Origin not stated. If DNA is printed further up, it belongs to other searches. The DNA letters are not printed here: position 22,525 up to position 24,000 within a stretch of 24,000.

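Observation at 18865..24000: Candidate regulated, methylation-linked defence operon: XRE - ImmA/IrrE - Mod-like MTase - PHP/ABC-ATPase, with no Res helicase in view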

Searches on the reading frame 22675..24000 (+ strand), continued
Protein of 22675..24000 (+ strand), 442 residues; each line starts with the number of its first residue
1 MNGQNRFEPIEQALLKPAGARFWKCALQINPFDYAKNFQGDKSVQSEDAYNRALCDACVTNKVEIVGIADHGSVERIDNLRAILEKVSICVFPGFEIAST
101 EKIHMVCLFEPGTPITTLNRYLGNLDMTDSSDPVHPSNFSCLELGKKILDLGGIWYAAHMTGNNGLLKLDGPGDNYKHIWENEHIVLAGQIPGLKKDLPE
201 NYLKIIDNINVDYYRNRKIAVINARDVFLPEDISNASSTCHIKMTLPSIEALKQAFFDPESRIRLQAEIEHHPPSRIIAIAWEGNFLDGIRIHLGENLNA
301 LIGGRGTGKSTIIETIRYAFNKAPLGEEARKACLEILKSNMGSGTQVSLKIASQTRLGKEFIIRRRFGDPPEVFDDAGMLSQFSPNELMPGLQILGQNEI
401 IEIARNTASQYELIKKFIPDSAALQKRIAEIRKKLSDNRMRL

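Call 73: search_protein_families(library=padloc, proteins=[L037:13956-18011:+, L037:18341-19750:+, L037:19754-20317:+, L018:7647-9104:+, L018:14103-15245:+, L016:7636-8793:+, L016:8790-9395:+, L020:7844-9796:+, L026:14894-17341:+, L026:17915-20593:+], max_evalue=0.00001)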
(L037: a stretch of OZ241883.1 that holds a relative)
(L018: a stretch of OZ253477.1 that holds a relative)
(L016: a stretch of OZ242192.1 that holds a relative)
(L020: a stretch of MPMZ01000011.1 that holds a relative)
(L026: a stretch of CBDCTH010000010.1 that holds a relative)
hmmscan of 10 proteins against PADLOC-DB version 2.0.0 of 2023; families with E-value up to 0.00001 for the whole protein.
L037:13956-18011:+ (1351 aa): 6 families
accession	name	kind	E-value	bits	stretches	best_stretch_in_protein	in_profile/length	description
PDLC05009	PDC-S37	-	3.5e-266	884.8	2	634-1348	730-1442/1550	-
PDLC02194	Hhe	-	4.7e-139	463.1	2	755-1236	1287-1772/1911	-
PDLC03920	MkoA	-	7.1e-25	85.5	2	254-350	583-683/1112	-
PDLC03924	MkoC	-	5.8e-20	69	1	841-1125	668-963/1136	-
PDLC03921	MkoA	-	6.9e-11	38.6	1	276-348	1012-1092/1607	-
PDLC04140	mad8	-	4.9e-08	30.8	1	301-377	28-114/314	mads_8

L037:18341-19750:+ (469 aa): 42 families (the best 25 are shown)
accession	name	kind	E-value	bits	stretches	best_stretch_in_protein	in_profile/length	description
PDLC04033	PD-T4-4_A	-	1.3e-110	368.8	1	1-459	1-458/460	-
PDLC04664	PDC-M47A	-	1.7e-88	295.6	1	1-457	1-458/461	-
PDLC04032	PD-T4-4_A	-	1.3e-69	233.4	1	1-461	1-471/474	-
PDLC03878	NsnB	-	7.5e-21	73.3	1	332-405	233-305/345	-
PDLC02979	AriA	-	1.8e-20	72.1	1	11-380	14-373/373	-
PDLC04214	HEC-02A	-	8.8e-14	49.5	1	268-384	171-286/338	-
PDLC02980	AriA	-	1.6e-13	49.3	1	21-380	1-303/304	-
PDLC04213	HEC-02A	-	5.4e-12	43.9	1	267-384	165-280/337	-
PDLC02914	ATPase-Toprim_I-B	-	6.6e-12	43.3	1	329-385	196-253/443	-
PDLC04146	HEC-02B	-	6.3e-11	39.9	1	268-399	172-301/344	-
PDLC00082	GajA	-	1.5e-10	38.2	1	338-384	375-424/694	AAA ATPase domain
PDLC04710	PDC-M56A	-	2.4e-10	38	0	2-36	3-37/382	-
PDLC00091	GajA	-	2.2e-09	34.7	1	333-399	294-363/627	AAA ATPase domain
PDLC00096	GajA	-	3.4e-09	34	1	337-391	290-350/630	AAA ATPase domain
PDLC00067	GajA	-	2.3e-08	31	0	11-40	16-45/604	AAA ATPase domain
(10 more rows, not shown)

L037:19754-20317:+ (187 aa): 1 family
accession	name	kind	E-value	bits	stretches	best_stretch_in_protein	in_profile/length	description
PDLC04668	PDC-M47B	-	3.9e-07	27.9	1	15-125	14-124/186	-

L018:7647-9104:+ (485 aa): 51 families (the best 25 are shown)
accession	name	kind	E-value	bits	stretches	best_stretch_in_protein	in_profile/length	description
PDLC04033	PD-T4-4_A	-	1.3e-35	121.5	2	302-418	274-382/460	-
PDLC04032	PD-T4-4_A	-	8.7e-31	105.4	2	329-419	314-404/474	-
PDLC04664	PDC-M47A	-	4.8e-29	99.6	2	303-421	271-381/461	-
PDLC03878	NsnB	-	9.6e-27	92.6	1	2-452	4-320/345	-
PDLC02979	AriA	-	1e-25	89.4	1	2-405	5-372/373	-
PDLC04710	PDC-M56A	-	1.3e-16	58.6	2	329-415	213-294/382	-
PDLC04214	HEC-02A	-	1.3e-15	55.6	1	302-417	186-293/338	-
PDLC02980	AriA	-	3.9e-13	48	1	330-406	227-303/304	-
PDLC04707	PDC-M55A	-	4.7e-13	46.9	1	361-409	303-352/421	-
PDLC02358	Old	-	4e-12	43.7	1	364-409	287-332/578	Old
PDLC04213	HEC-02A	-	2.8e-11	41.6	1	344-409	213-279/337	-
PDLC04562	PDC-M29A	-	7.9e-11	39.8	1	2-44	3-49/410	-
PDLC00091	GajA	-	1.6e-10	38.5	1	363-405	298-341/627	AAA ATPase domain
PDLC04176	HEC-01A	-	3e-10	38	1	363-410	278-325/371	-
PDLC00096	GajA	-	4e-10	37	1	364-405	291-336/630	AAA ATPase domain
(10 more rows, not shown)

L018:14103-15245:+ (380 aa): 0 families

L016:7636-8793:+ (385 aa): 81 families (the best 25 are shown)
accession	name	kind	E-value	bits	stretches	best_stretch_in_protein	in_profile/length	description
PDLC04180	HEC-01A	-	1.5e-152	506.2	1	1-383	1-379/382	-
PDLC04178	HEC-01A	-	4.6e-47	158.9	1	2-367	8-372/399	-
PDLC04182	HEC-01A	-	2.8e-33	113.5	2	133-367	164-392/406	-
PDLC02980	AriA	-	5.4e-33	113.2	1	26-325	3-304/304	-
PDLC04175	HEC-01A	-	1.1e-30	104.9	1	3-329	6-317/363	-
PDLC04177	HEC-01A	-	1.2e-25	88.4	2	260-344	276-360/393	-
PDLC04176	HEC-01A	-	2.3e-25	87.7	1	1-326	1-323/371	-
PDLC02335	AbiLi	-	6.3e-25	85.9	1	3-334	50-247/326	AbiLi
PDLC04391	PDC-M07A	-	8.6e-25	85.6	2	3-127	2-127/412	-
PDLC04183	HEC-01A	-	3.2e-22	77.1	2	4-119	6-128/402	-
PDLC04179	HEC-01A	-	2.5e-21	74.3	2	3-97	2-92/459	-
PDLC04392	PDC-M07A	-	3.2e-21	73.9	2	122-324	156-351/432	-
PDLC04184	HEC-01A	-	4.2e-21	73.5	2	136-327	189-394/464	-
PDLC04135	mad3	-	3.4e-20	70.9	1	3-325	2-328/374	mads_3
PDLC02979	AriA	-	1.7e-19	68.9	1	1-321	1-370/373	-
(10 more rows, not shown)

L016:8790-9395:+ (201 aa): 4 families
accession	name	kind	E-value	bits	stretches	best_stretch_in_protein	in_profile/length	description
PDLC04194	HEC-01B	-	1.4e-55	186.2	1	2-199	1-199/204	-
PDLC04193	HEC-01B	-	1.6e-37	127.4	1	8-196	4-191/195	-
PDLC04197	HEC-01B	-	3.3e-37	126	1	9-197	5-189/192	-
PDLC04191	HEC-01B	-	1.5e-07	29.6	1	41-152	48-155/192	-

L020:7844-9796:+ (650 aa): 0 families

L026:14894-17341:+ (815 aa): 0 families

L026:17915-20593:+ (892 aa): 7 families
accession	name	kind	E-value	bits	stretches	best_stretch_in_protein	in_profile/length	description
PDLC02208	Ppl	-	2.3e-34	116.7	2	738-886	747-891/894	-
PDLC04135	mad3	-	5e-14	50.6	1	298-845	19-339/374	mads_3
PDLC02980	AriA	-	5.4e-10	37.7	0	703-832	205-303/304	-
PDLC03859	LmuB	-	7e-09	33.4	1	295-828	17-585/611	-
PDLC04213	HEC-02A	-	3.9e-07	27.9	0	291-385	13-106/337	-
PDLC00271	PtuA1|PtuA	-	9e-07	26.8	0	292-339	14-61/421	AAA ATPase domain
PDLC00278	PtuA1|PtuA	-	6e-06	23.8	0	292-337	14-59/436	AAA ATPase domain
